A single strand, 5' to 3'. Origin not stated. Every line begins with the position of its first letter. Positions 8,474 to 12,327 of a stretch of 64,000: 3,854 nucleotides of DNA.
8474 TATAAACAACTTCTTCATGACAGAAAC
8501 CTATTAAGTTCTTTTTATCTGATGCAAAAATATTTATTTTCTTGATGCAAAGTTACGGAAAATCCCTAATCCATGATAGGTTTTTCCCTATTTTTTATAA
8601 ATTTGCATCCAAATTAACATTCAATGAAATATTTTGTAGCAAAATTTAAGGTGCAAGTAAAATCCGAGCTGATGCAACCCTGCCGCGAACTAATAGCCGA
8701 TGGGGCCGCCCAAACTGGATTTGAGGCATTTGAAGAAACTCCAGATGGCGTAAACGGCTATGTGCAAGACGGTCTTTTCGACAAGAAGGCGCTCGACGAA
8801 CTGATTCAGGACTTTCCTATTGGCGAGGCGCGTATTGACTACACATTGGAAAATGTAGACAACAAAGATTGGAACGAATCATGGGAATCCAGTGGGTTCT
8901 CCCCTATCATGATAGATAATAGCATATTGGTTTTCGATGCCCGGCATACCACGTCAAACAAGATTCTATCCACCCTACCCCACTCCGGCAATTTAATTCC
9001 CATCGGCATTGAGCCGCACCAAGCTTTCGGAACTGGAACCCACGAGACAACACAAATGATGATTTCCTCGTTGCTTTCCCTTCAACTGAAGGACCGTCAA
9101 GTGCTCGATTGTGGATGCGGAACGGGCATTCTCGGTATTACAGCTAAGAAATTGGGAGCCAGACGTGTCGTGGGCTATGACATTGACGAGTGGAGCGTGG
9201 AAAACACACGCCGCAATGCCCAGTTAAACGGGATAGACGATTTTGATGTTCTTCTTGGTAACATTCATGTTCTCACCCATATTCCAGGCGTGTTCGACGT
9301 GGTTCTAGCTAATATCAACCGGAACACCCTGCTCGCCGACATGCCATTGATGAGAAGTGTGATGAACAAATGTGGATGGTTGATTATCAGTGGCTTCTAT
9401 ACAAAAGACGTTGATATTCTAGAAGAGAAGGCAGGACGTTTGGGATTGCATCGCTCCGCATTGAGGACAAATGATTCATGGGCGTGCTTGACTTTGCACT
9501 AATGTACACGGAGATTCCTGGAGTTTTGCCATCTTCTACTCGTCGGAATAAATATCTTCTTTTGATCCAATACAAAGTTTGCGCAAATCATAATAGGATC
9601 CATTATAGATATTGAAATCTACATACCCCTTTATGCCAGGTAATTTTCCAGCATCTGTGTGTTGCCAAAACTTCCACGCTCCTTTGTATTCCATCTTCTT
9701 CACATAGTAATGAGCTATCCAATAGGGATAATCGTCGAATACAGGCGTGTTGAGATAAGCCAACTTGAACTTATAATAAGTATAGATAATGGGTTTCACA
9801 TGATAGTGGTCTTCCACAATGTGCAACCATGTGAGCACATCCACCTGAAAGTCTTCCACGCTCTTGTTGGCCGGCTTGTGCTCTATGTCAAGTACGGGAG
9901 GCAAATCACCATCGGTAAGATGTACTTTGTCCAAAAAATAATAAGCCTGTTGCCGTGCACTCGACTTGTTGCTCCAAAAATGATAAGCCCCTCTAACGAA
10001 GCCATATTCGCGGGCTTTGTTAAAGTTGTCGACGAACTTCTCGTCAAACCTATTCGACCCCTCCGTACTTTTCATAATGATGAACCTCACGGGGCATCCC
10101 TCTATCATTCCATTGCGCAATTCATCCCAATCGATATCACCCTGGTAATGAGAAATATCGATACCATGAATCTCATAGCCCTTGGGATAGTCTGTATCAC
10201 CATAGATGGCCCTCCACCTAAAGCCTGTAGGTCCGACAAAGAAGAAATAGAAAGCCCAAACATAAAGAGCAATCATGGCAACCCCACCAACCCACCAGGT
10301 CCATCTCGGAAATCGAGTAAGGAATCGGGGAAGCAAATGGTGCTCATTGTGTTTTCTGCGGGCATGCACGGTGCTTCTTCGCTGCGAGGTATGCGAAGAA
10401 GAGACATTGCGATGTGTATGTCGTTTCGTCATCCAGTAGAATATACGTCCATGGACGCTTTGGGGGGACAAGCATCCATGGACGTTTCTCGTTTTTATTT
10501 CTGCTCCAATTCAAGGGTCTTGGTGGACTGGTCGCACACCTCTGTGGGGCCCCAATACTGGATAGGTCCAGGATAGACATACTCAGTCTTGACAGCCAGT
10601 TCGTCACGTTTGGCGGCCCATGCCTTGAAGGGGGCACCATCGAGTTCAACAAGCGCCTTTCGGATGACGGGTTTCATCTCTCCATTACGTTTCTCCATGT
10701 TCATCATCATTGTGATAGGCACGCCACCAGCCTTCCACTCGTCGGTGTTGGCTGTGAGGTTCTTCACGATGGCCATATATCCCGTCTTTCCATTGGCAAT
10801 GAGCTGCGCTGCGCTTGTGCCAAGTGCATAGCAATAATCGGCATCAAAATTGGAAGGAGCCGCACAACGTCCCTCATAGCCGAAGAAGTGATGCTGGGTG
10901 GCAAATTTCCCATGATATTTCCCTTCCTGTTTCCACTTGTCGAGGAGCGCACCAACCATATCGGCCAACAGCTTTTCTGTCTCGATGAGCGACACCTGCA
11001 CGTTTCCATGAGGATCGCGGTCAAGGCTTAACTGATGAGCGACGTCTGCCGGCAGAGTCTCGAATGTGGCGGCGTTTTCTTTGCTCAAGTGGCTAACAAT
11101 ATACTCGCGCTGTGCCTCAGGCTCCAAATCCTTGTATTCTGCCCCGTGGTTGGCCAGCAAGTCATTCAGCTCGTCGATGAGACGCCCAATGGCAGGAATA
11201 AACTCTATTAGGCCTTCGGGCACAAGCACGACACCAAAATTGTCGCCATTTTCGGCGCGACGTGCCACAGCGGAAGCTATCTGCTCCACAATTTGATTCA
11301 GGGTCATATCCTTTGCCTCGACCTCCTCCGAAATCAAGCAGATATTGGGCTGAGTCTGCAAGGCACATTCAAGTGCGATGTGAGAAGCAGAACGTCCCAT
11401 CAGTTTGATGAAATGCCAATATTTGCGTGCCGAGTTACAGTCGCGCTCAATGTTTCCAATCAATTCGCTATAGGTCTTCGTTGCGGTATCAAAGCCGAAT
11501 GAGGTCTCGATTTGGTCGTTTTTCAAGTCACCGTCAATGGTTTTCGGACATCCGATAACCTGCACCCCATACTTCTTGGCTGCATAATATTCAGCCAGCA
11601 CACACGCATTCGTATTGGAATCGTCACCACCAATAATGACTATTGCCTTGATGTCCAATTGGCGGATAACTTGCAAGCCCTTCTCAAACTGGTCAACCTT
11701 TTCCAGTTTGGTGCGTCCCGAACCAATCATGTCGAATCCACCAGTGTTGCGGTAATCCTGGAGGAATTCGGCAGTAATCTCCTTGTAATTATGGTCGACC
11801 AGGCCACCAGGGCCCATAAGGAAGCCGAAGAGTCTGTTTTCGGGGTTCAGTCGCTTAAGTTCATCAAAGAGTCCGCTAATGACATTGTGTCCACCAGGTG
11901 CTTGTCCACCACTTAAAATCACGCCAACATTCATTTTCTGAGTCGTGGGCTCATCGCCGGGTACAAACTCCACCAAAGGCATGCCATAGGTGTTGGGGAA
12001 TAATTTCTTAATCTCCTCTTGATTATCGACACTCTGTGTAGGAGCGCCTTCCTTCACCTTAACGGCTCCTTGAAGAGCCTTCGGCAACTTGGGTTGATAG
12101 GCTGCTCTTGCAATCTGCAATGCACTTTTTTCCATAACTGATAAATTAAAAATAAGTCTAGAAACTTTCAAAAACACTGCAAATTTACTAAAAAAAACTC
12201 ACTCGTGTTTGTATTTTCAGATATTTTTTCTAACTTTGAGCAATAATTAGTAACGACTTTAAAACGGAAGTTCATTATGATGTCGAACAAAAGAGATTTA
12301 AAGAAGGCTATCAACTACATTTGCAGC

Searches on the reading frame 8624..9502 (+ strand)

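Call 30: search_protein_families(library=pfam, proteins=[window:8624-9502:+], max_evalue=0.00001)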
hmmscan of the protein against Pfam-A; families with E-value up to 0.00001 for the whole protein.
window:8624-9502:+ (292 aa): 5 families
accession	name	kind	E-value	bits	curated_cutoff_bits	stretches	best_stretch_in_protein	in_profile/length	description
PF06325.19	PrmA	-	1.3e-45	156.6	22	1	54-290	68-292/296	Ribosomal protein L11 methyltransferase (PrmA)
PF13847.12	Methyltransf_31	-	1.7e-13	50.9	27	1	156-249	3-96/145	Methyltransferase domain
PF05175.20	MTS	-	1.6e-10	41.3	23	1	142-230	19-105/170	Methyltransferase small domain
PF13649.12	Methyltransf_25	-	2.7e-10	41.2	27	1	160-231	1-72/97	Methyltransferase domain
PF08241.18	Methyltransf_11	-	6.8e-07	30.3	21.2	1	161-230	1-67/95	Methyltransferase domain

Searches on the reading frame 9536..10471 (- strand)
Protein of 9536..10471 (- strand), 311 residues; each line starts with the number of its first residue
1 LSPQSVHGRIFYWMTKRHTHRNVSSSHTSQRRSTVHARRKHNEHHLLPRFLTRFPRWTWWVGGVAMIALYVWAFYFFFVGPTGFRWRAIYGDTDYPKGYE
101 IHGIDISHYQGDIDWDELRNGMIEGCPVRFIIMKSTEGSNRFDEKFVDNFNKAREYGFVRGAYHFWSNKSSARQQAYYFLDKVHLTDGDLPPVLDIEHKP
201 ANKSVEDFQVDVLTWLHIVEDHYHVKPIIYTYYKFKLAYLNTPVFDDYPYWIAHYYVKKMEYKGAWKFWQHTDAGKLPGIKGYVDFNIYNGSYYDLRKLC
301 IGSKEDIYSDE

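Call 30: search_protein_families(library=pfam, proteins=[window:9536-10471:-], max_evalue=0.00001)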
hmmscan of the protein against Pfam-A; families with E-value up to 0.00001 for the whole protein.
window:9536-10471:- (311 aa): 1 family
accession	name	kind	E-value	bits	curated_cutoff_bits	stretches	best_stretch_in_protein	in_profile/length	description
PF01183.26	Glyco_hydro_25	-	8.3e-45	153.7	27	1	104-280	1-180/180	Glycosyl hydrolases family 25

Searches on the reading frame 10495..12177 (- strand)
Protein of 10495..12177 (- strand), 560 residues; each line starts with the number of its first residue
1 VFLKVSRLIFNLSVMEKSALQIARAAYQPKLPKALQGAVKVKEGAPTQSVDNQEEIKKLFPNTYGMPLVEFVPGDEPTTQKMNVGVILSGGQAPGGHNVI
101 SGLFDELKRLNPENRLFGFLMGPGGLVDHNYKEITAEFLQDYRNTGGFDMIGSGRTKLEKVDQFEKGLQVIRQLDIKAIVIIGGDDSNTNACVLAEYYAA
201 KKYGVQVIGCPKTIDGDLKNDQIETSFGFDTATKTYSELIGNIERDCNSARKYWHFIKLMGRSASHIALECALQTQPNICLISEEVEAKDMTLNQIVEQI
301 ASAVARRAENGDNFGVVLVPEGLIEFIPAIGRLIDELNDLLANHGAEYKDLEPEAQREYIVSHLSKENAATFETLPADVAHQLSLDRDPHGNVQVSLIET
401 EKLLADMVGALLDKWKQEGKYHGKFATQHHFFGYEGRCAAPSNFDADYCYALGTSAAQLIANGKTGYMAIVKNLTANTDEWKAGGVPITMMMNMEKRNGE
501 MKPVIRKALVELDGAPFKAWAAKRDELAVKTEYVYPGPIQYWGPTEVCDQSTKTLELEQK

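Call 30: search_protein_families(library=pfam, proteins=[window:10495-12177:-], max_evalue=0.00001)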
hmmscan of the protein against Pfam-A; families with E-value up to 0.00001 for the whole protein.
window:10495-12177:- (560 aa): 1 family
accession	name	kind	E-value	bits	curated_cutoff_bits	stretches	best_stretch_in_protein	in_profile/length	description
PF00365.25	PFK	-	6.2e-39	134.5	30.9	1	83-458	1-275/277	Phosphofructokinase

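Call 57: find_homologous_proteins(query=window:10495-12177:-, max_evalue=1e-100)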
Query window:10495-12177:- (560 aa): 8000 proteins with E <= 1e-100 among 8000 candidates; the best 120 are listed.
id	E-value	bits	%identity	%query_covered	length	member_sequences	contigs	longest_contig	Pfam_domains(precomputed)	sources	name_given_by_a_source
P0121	0.0e+0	1252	100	98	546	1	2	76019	PF00365.26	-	-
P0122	0.0e+0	1247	99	98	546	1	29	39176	PF00365.26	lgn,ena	-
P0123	0.0e+0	1245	99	98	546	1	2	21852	PF00365.26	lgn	-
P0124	0.0e+0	1245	99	98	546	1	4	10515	PF00365.26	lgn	-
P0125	0.0e+0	1244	99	98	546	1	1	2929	PF00365.26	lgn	-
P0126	0.0e+0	1240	99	98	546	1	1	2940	PF00365.26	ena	-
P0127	0.0e+0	1118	88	98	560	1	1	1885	PF00365.26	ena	-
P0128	0.0e+0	1115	87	98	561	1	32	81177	PF00365.26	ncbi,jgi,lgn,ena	jgi:pyrophosphate--fructose-6-phosphate 1-phosphotransferase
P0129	0.0e+0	1115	87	98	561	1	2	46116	PF00365.26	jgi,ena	-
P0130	0.0e+0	1114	87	98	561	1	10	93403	PF00365.26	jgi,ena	-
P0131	0.0e+0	1113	87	98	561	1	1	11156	PF00365.26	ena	-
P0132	0.0e+0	1113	87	98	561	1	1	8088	PF00365.26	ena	-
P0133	0.0e+0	1113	87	98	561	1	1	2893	PF00365.26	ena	-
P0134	0.0e+0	1112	87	98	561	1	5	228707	PF00365.26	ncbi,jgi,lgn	jgi:pyrophosphate--fructose-6-phosphate 1-phosphotransferase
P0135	0.0e+0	1112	88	97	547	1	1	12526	PF00365.26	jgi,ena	jgi:pyrophosphate--fructose-6-phosphate 1-phosphotransferase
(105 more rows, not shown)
